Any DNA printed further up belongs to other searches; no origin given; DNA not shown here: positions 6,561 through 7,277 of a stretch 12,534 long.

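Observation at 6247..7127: Orphan, translationally coupled two-gene cassette: membrane-anchored PH-like protein plus soluble PH/GRAM-like protein, function unknown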

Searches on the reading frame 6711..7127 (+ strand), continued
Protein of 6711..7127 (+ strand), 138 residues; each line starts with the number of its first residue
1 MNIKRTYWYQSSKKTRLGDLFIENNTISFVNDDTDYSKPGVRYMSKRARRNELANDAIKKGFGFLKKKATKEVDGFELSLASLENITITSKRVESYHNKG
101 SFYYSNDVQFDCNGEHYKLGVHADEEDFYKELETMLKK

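Call 60: search_protein_families(library=padloc, proteins=[L009:3041-5386:+, L009:2722-2940:+, L009:179-1042:-, L005:6467-7249:+, L005:7493-8317:+, L005:8409-9269:+, L004:6673-8781:+, L012:1650-2543:+, L004:4508-4762:-, L004:2895-4508:-], max_evalue=0.01)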
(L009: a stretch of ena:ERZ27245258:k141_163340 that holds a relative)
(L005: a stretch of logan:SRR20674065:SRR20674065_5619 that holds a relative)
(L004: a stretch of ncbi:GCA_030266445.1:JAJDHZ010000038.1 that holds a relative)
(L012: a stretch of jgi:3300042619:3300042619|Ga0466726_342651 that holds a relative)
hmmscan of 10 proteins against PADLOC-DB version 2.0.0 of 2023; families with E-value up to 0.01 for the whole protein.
L009:3041-5386:+ (781 aa): 5 families
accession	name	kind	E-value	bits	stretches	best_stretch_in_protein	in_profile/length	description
PDLC05079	PDC-S73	-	7.8e-121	403.2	1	2-781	4-751/752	-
PDLC02400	Aga_TIR-PNTD1-PNTD2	-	8.3e-28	95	1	2-220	3-216/639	Class I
PDLC02416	Aga_REase-TIR-PNTD1-PNTD2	-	3.2e-19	67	1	2-220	3-184/572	Class I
PDLC04140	mad8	-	0.0032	15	1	186-309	24-100/314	mads_8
PDLC04232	IetA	-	0.0062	14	0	156-222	81-149/330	-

L009:2722-2940:+ (72 aa): 0 families

L009:179-1042:- (287 aa): 0 families

L005:6467-7249:+ (260 aa): 0 families

L005:7493-8317:+ (274 aa): 0 families

L005:8409-9269:+ (286 aa): 0 families

L004:6673-8781:+ (702 aa): 1 family
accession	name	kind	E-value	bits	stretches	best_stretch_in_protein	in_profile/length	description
PDLC04061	PD-T4-6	-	0.0068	14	1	525-621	397-490/510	-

L012:1650-2543:+ (297 aa): 0 families

L004:4508-4762:- (84 aa): 3 families
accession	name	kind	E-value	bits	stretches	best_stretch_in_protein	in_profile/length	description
PDLC02926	HTH_VI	-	2.4e-05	22.5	1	14-64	12-63/92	-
PDLC03951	RmrA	-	0.0033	14.4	1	6-71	11-77/400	-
PDLC04762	PDC-M64C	-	0.0043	15.1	1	7-40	31-64/97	-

L004:2895-4508:- (537 aa): 29 families (the best 25 are shown)
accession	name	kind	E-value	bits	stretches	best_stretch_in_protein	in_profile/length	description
PDLC03019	MTase_I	-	3.8e-122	407.4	1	13-520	5-490/932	Type I methyltransferase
PDLC03035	MTase_I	-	1.6e-103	345.5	2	15-417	9-404/653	Type I methyltransferase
PDLC03240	MTase_II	-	1e-82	276.6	1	14-491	6-468/511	Type II methyltransferase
PDLC03022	MTase_I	-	1.7e-62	209.9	1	15-504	5-489/857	Type I methyltransferase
PDLC03031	MTase_I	-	6.8e-61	204.5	1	15-417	7-430/834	Type I methyltransferase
PDLC03027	MTase_I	-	6.5e-53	178.4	1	16-502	8-450/810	Type I methyltransferase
PDLC03029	MTase_I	-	1.9e-40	137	1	153-457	144-453/661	Type I methyltransferase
PDLC03038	MTase_I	-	4e-40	135.5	1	12-409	5-398/896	Type I methyltransferase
PDLC03021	MTase_I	-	1.8e-39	133.9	1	28-498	18-461/491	Type I methyltransferase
PDLC03039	MTase_I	-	2.7e-39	132.9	1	15-464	6-430/708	Type I methyltransferase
PDLC03032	MTase_I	-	5.8e-35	118.6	1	157-395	132-373/1001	Type I methyltransferase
PDLC03020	MTase_I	-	8.9e-35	118.6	1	154-383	154-397/410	Type I methyltransferase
PDLC03028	MTase_I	-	1.1e-34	117.8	1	15-490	728-1191/1236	Type I methyltransferase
PDLC04134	mad2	-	3.1e-32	110.1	1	3-456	128-488/492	mads_2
PDLC03026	MTase_I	-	5.6e-28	96.3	1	88-394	49-358/487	Type I methyltransferase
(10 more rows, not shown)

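Call 61: search_protein_families(library=ncbifam, proteins=[L009:3041-5386:+, L009:2722-2940:+, L009:179-1042:-, L005:6467-7249:+, L005:7493-8317:+, L005:8409-9269:+, L004:6673-8781:+, L012:1650-2543:+, L012:2575-3180:+, L012:3-296:-], max_evalue=0.01)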
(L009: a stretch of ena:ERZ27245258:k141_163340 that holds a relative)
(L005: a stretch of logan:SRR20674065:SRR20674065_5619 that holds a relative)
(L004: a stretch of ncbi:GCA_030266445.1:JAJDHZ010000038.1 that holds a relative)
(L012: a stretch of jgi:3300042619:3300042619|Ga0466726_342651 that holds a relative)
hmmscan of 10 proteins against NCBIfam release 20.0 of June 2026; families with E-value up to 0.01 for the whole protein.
L009:3041-5386:+ (781 aa): 5 families
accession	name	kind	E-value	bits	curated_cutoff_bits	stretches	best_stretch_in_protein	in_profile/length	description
NF038214.1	IS21_help_AAA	equivalog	0.00011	22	200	1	182-273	83-179/232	IS21-like element helper ATPase IstB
TIGR01447.1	recD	equivalog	0.0028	16.3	310.15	1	137-210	111-184/597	exodeoxyribonuclease V subunit alpha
TIGR01448.2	helicase_RecD2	equivalog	0.0039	15.4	500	1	157-217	300-359/713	SF1B family DNA helicase RecD2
NF005098.0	PRK06526.1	subfamily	0.0091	15.4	296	0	182-246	102-166/266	transposase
TIGR04291.1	arsen_driv_ArsA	equivalog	0.0093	14.7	650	0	135-235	265-365/565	arsenical pump-driving ATPase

L009:2722-2940:+ (72 aa): 0 families

L009:179-1042:- (287 aa): 0 families

L005:6467-7249:+ (260 aa): 1 family
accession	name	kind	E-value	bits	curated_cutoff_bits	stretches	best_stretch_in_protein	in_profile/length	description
NF049866.1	outer_TDE1717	subfamily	0.0024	17.8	135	1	1-74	1-78/210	TDE1717 family outer membrane beta-barrel protein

L005:7493-8317:+ (274 aa): 0 families

L005:8409-9269:+ (286 aa): 3 families
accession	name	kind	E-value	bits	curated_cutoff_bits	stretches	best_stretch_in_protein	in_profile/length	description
NF040589.1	CPBP_Synerg_MrtS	equivalog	2.2e-07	31.2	130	1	87-215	35-160/170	Synerg-CTERM system glutamic-type intramembrane protease MrtS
NF041647.1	ABC_perm_CPBP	equivalog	7.7e-07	28.2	435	1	22-217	428-629/636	ABC transporter permease subunit/CPBP intramembrane protease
NF033192.3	CPBP_JDVT_MrtJ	equivalog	0.00045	20.9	75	1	132-216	4-93/98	JDVT-CTERM system glutamic-type intramembrane protease MrtJ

L004:6673-8781:+ (702 aa): 0 families

L012:1650-2543:+ (297 aa): 0 families

L012:2575-3180:+ (202 aa): 3 families
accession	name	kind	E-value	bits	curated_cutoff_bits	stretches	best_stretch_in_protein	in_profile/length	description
TIGR00045.1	TIGR00045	subfamily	3.6e-65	220.4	168.45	1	4-202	2-200/375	glycerate kinase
NF007668.0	PRK10342.1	equivalog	8.9e-49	166.6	686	1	4-201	3-200/381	glycerate 2-kinase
NF007401.0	PRK09932.1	equivalog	1.2e-48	166.2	625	1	4-201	3-200/381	glycerate 3-kinase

L012:3-296:- (98 aa): 1 family
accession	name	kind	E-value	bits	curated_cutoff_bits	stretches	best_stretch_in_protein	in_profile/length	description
TIGR00305.1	TIGR00305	equivalog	0.00058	20.1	29.15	1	2-87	1-82/115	putative toxin-antitoxin system toxin component, PIN family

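Call 85: find_encoding_contigs(protein=P0009, flank=3000, max_places=3)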
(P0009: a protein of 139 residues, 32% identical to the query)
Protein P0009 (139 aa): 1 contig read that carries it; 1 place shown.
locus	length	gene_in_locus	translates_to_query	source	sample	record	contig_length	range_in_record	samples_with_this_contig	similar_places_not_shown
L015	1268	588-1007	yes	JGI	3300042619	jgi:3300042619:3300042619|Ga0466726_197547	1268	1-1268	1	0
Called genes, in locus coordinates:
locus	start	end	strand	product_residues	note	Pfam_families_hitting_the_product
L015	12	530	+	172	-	PF00589:Phage_integrase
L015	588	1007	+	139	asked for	-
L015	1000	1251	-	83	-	-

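Call 86: find_encoding_contigs(protein=P0010, flank=3000, max_places=3)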
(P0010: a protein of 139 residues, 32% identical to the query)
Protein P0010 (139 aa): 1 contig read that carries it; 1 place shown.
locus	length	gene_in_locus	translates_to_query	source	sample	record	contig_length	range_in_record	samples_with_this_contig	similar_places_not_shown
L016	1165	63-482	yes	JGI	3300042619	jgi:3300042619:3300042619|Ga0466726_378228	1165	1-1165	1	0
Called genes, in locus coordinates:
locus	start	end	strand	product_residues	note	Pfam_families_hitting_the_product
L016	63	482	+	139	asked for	-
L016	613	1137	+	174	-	-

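Call 87: find_encoding_contigs(protein=P0011, flank=3000, max_places=3)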
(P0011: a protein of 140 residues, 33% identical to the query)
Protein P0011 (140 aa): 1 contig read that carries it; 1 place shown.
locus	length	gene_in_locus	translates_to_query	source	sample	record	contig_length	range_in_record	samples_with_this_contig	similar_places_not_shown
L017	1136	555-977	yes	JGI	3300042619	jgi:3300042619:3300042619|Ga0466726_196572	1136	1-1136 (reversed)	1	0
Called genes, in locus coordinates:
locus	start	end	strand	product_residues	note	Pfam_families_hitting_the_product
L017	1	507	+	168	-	?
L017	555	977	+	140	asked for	-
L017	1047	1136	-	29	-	?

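Call 91: find_encoding_contigs(protein=P0013, flank=10000, max_places=2)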
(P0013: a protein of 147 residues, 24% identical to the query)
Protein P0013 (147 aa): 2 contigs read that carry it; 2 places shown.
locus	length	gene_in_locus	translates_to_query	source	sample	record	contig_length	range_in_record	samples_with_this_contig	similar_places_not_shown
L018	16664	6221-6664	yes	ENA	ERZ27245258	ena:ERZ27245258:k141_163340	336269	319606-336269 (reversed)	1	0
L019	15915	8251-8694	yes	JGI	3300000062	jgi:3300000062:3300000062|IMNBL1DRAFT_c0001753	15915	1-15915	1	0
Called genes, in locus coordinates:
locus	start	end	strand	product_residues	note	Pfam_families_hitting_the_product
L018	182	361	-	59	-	-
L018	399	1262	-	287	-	-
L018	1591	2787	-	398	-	PF14659:Phage_int_SAM_3, PF00589:Phage_integrase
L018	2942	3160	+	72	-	-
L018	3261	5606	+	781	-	PF20720:nSTAND3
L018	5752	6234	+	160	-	-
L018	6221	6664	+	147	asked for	-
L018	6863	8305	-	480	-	PF00749:tRNA-synt_1c, PF19269:Anticodon_2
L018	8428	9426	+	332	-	PF00579:tRNA-synt_1b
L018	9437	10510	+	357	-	PF00953:Glycos_transf_4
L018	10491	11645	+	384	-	PF02350:Epimerase_2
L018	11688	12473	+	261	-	PF00072:Response_reg, PF08769:Spo0A_C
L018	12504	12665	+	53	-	PF00301:Rubredoxin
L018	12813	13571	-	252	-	PF01026:TatD_DNase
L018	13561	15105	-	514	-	PF00133:tRNA-synt_1, PF01406:tRNA-synt_1e, PF01921:tRNA-synt_1f (faint), PF09334:tRNA-synt_1g, PF00133:tRNA-synt_1, PF19303:Anticodon_3 (weak), PF08264:Anticodon_1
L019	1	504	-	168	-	?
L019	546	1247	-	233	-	PF00072:Response_reg, PF00486:Trans_reg_C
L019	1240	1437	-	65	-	PF12728:HTH_17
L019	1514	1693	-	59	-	-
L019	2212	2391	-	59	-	-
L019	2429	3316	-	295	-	-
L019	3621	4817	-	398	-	PF14659:Phage_int_SAM_3, PF00589:Phage_integrase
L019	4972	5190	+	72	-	-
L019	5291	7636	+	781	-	PF20720:nSTAND3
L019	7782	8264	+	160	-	-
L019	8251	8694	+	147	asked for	-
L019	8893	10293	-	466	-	PF00749:tRNA-synt_1c, PF19269:Anticodon_2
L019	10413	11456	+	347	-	PF00579:tRNA-synt_1b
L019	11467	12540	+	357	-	PF00953:Glycos_transf_4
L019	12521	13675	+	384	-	PF02350:Epimerase_2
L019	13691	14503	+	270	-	PF00072:Response_reg, PF08769:Spo0A_C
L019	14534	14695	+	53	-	PF00301:Rubredoxin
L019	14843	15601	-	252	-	PF01026:TatD_DNase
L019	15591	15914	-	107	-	?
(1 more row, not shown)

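Call 109: find_related_loci(query=P0004, collection=viral_contigs, flank=8000)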
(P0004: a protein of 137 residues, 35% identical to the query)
Query P0004 (137 aa) in viral_contigs; peptide patterns used: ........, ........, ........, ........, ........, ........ (x = any residue, [..] = any of these).
11 stretches matched a pattern, but none encodes a relative of the query by tblastn (E <= 1e-3).

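Call 110: find_related_loci(query=P0005, collection=viral_contigs, flank=8000)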
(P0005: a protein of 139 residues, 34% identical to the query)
Query P0005 (139 aa) in viral_contigs; peptide patterns used: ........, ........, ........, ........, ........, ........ (x = any residue, [..] = any of these).
4 stretches matched a pattern, but none encodes a relative of the query by tblastn (E <= 1e-3).

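Call 111: find_related_loci(query=P0013, collection=viral_contigs, flank=8000)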
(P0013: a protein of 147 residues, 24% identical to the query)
Query P0013 (147 aa) in viral_contigs; peptide patterns used: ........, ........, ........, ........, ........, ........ (x = any residue, [..] = any of these).
27 stretches matched a pattern, but none encodes a relative of the query by tblastn (E <= 1e-3).

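Call 112: find_related_loci(query=P0003, collection=viral_contigs, flank=8000)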
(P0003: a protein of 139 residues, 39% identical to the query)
Query P0003 (139 aa) in viral_contigs; peptide patterns used: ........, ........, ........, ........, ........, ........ (x = any residue, [..] = any of these).
19 stretches matched a pattern, but none encodes a relative of the query by tblastn (E <= 1e-3).
